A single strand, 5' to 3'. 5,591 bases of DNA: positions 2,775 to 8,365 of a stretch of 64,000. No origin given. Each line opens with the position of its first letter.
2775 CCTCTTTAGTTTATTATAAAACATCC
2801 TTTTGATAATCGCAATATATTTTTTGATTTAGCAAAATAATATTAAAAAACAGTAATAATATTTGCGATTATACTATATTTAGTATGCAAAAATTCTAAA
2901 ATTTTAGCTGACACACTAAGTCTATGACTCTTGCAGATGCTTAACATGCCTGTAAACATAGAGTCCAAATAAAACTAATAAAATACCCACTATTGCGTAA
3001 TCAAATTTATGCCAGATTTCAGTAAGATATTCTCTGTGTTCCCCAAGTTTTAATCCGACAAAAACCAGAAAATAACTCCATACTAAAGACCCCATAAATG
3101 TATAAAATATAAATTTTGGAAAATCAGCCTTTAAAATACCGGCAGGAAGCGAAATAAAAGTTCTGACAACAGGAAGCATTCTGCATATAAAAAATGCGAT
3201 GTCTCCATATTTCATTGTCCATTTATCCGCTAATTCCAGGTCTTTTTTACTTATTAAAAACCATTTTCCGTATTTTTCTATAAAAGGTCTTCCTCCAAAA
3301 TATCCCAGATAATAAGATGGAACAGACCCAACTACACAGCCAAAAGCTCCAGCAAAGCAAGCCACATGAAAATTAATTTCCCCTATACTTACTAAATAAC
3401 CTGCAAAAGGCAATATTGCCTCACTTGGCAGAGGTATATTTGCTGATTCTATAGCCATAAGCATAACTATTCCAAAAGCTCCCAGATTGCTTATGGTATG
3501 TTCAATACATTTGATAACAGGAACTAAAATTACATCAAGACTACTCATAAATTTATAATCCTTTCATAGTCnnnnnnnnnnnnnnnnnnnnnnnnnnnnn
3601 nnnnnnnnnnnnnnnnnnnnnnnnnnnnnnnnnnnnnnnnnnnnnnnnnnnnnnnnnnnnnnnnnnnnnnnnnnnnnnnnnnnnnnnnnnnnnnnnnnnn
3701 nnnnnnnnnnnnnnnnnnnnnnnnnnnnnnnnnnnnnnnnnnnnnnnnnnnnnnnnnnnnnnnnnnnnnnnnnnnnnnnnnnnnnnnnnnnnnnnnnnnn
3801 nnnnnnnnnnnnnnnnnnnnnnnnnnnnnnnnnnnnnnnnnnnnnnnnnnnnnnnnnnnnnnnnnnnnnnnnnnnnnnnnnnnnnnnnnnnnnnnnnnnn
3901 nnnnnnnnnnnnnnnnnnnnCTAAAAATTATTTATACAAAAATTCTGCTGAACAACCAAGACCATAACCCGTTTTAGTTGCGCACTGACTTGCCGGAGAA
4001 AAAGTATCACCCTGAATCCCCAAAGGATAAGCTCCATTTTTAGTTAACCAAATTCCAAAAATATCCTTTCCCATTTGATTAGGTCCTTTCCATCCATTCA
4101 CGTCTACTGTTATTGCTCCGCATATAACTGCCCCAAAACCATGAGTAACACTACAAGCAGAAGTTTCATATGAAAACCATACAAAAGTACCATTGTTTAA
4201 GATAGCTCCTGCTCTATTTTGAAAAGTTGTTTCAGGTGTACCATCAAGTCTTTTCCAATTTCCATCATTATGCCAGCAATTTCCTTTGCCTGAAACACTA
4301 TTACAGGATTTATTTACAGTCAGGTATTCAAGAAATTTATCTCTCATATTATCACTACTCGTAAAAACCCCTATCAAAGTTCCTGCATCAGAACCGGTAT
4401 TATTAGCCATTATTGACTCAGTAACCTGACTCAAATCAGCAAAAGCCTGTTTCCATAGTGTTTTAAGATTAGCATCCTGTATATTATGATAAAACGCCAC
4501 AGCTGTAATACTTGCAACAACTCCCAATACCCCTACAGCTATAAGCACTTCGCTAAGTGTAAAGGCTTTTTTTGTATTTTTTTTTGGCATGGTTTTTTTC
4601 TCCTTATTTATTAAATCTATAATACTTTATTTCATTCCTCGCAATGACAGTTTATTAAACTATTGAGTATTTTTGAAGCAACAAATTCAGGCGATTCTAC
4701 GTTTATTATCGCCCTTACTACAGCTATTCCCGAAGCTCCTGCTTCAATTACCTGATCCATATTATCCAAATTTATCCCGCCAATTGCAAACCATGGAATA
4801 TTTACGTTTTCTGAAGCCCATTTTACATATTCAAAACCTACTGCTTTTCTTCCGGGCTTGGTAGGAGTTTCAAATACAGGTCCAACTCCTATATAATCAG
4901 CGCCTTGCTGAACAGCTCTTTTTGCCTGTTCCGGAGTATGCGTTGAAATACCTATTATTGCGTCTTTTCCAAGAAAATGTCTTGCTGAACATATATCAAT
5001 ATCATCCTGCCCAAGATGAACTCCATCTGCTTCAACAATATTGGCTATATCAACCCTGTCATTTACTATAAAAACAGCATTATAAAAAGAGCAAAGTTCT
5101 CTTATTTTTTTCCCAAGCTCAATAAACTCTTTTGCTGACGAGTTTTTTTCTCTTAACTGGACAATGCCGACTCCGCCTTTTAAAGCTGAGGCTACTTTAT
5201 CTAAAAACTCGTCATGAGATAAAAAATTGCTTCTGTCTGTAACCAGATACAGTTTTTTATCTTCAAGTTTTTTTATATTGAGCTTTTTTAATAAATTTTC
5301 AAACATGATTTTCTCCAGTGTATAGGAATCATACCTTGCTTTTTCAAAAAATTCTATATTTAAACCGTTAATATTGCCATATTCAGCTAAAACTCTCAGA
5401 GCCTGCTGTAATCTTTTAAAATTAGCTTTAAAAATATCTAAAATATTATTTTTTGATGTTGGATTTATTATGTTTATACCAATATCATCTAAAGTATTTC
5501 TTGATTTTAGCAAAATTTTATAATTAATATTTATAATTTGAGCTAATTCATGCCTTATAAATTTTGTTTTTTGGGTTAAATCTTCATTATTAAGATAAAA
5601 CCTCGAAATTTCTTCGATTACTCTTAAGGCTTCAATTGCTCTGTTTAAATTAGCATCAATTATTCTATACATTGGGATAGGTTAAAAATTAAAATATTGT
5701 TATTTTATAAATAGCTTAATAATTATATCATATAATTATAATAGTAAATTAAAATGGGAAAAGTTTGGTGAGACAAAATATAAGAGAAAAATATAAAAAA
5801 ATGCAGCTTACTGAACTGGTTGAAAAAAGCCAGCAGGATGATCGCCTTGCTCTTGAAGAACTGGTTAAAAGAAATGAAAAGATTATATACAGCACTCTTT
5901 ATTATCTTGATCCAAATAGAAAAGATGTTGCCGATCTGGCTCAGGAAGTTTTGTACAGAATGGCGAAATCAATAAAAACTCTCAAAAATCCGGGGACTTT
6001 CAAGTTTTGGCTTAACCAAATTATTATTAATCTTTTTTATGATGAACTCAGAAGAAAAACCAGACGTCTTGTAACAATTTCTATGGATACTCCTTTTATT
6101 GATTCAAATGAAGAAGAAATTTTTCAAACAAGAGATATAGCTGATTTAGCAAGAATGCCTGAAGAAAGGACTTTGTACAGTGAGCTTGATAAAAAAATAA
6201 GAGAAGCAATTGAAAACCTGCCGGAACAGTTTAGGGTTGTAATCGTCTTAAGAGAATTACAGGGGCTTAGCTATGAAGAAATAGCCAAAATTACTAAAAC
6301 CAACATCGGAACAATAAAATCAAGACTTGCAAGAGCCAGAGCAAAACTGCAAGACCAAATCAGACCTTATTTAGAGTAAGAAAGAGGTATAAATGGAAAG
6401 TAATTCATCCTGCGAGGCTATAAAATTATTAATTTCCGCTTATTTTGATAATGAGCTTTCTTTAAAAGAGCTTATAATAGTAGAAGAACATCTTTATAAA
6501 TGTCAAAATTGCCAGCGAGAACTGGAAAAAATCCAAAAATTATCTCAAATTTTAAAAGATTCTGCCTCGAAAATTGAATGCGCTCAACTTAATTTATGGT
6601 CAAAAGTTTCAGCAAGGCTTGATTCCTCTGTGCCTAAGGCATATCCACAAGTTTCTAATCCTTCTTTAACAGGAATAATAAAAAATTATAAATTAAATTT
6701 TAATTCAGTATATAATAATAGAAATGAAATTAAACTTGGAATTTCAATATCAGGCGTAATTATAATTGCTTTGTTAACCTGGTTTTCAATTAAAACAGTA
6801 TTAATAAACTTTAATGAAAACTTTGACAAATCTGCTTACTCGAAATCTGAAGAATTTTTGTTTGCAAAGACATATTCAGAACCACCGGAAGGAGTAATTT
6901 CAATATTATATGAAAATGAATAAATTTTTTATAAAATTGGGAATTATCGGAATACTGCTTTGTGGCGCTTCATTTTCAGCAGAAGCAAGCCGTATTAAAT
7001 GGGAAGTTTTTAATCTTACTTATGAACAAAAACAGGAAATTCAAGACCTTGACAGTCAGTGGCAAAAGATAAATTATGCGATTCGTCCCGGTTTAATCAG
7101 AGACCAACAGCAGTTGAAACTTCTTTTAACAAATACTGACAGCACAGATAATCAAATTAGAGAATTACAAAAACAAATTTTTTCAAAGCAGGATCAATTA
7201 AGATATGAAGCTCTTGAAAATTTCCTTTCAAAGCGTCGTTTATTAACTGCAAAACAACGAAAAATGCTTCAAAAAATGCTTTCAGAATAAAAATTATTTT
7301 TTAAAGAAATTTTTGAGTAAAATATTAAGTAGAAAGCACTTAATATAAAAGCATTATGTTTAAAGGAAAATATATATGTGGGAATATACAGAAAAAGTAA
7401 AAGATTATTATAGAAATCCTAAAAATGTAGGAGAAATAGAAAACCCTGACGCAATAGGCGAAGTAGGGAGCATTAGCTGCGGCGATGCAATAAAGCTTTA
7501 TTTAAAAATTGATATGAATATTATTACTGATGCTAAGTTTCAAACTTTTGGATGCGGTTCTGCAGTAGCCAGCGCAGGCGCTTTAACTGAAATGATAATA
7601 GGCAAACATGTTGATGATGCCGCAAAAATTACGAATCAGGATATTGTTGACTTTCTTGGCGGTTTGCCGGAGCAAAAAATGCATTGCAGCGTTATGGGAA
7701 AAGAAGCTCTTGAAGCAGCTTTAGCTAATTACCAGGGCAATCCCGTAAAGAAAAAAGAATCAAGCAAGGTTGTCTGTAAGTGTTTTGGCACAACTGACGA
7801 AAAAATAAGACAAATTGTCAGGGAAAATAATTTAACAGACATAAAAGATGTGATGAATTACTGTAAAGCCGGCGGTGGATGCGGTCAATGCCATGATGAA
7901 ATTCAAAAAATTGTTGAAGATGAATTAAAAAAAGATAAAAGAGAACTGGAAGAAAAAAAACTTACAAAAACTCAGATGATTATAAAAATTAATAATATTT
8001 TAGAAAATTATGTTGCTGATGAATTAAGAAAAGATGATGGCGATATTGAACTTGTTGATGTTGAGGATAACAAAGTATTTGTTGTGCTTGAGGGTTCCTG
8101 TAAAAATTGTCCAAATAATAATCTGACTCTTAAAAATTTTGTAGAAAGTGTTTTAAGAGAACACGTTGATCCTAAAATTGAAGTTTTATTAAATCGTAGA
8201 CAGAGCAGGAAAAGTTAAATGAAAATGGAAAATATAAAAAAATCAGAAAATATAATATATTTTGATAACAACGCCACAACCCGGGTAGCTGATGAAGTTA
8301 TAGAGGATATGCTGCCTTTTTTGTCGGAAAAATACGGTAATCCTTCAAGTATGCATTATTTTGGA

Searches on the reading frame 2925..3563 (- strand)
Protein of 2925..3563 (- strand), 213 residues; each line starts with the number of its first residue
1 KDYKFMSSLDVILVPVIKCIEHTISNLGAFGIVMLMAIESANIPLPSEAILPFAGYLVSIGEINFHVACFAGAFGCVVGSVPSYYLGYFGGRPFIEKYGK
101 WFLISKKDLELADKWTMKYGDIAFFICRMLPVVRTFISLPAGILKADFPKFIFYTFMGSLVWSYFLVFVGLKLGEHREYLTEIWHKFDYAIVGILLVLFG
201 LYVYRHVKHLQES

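Call 51: search_protein_families(library=pfam, proteins=[window:2925-3563:-], max_evalue=0.00001)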
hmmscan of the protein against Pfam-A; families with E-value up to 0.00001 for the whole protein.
window:2925-3563:- (213 aa): 1 family
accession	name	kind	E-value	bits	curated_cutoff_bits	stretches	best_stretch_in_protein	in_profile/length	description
PF09335.16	VTT_dom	-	7.7e-21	75.3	33.9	1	45-170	1-121/123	VTT domain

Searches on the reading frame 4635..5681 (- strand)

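Call 51: search_protein_families(library=pfam, proteins=[window:4635-5681:-], max_evalue=0.00001)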
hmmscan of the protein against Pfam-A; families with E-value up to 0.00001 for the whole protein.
window:4635-5681:- (349 aa): 2 families
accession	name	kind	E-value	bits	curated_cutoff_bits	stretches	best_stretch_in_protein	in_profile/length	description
PF02581.23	TMP-TENI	-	8.1e-71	237.5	27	1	144-325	1-180/180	Thiamine monophosphate synthase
PF17792.6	ThiD2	-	2.5e-34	118.8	23.5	1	6-124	1-123/124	ThiD2 family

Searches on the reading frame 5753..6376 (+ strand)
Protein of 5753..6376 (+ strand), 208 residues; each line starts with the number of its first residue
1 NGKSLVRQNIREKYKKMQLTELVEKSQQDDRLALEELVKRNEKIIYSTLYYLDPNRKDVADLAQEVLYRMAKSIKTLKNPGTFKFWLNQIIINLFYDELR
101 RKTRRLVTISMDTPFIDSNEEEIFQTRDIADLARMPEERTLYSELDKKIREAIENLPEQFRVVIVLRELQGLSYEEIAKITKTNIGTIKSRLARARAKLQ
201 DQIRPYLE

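Call 51: search_protein_families(library=pfam, proteins=[window:5753-6376:+], max_evalue=0.00001)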
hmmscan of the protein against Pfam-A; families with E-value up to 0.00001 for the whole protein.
window:5753-6376:+ (208 aa): 4 families
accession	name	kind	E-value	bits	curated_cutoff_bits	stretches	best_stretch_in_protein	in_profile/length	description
PF08281.18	Sigma70_r4_2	-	2.7e-17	62.6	25.7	1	148-199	3-54/54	Sigma-70, region 4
PF04542.20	Sigma70_r2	-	2.3e-13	50.2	24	1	37-105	1-71/71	Sigma-70 region 2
PF04545.22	Sigma70_r4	-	4.2e-10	39.4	24.1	1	152-200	1-49/50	Sigma-70, region 4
PF07638.17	Sigma70_ECF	-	1.1e-06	29.1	21.1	1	62-204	52-184/185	ECF sigma factor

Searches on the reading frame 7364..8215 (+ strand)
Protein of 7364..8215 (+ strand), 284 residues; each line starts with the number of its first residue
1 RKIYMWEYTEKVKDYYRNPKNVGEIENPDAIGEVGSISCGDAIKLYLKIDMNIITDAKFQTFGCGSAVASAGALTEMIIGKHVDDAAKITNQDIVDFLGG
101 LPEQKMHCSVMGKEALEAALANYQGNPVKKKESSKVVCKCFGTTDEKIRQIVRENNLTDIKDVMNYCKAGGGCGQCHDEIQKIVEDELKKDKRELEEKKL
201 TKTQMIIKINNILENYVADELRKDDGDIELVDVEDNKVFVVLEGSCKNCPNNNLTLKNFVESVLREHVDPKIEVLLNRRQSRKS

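Call 51: search_protein_families(library=pfam, proteins=[window:7364-8215:+], max_evalue=0.00001)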
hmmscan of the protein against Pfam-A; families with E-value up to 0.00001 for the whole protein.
window:7364-8215:+ (284 aa): 3 families
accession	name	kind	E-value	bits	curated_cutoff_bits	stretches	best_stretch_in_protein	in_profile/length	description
PF01592.21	NifU_N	-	3e-47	160.4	22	1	7-127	1-124/127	NifU-like N terminal domain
PF01106.22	NifU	-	3.7e-21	75.5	27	1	209-274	1-66/67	NifU-like domain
PF04324.20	Fer2_BFD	-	1.2e-16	61.2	26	1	136-185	1-49/50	BFD-like [2Fe-2S] binding domain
